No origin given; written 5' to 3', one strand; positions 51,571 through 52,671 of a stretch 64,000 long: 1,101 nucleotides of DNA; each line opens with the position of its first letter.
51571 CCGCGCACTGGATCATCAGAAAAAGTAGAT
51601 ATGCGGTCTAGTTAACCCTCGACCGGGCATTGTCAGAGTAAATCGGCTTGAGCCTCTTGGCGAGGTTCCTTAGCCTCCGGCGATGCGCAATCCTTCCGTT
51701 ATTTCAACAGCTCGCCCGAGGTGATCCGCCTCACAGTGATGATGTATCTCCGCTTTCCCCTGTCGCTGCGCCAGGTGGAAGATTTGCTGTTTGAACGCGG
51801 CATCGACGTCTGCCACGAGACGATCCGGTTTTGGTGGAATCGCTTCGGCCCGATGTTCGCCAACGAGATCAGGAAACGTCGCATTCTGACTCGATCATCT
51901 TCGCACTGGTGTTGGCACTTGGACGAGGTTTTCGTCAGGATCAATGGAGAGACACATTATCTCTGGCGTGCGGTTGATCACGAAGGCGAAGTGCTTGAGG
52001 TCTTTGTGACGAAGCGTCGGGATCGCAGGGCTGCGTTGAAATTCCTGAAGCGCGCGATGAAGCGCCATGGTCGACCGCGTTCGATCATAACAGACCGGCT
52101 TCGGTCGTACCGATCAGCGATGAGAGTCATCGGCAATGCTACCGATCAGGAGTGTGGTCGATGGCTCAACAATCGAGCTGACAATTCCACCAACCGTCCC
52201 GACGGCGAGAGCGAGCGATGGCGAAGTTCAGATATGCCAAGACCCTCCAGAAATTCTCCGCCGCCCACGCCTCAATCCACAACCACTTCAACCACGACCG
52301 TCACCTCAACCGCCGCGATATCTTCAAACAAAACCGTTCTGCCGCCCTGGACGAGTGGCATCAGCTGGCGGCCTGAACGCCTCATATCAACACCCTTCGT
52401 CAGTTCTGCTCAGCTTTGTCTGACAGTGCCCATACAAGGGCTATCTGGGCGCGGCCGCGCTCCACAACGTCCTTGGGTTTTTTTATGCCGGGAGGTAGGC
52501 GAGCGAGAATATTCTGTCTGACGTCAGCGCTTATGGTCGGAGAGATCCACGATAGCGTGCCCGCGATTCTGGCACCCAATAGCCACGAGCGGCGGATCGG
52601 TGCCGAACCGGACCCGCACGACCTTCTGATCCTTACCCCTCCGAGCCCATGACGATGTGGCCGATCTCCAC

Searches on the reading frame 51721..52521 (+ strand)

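Call 21: search_protein_families(library=ncbifam, proteins=[window:51721-52521:+], max_evalue=0.00001)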
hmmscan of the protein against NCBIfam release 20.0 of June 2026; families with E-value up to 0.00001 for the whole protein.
window:51721-52521:+ (266 aa): 2 families
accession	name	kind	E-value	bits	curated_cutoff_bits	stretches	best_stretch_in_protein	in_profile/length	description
NF033587.1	transpos_IS6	equivalog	1.7e-46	158.5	125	1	2-155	11-166/202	IS6 family transposase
NF033577.2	transpos_IS481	equivalog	9.4e-09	35.2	224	1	14-135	77-205/284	IS481 family transposase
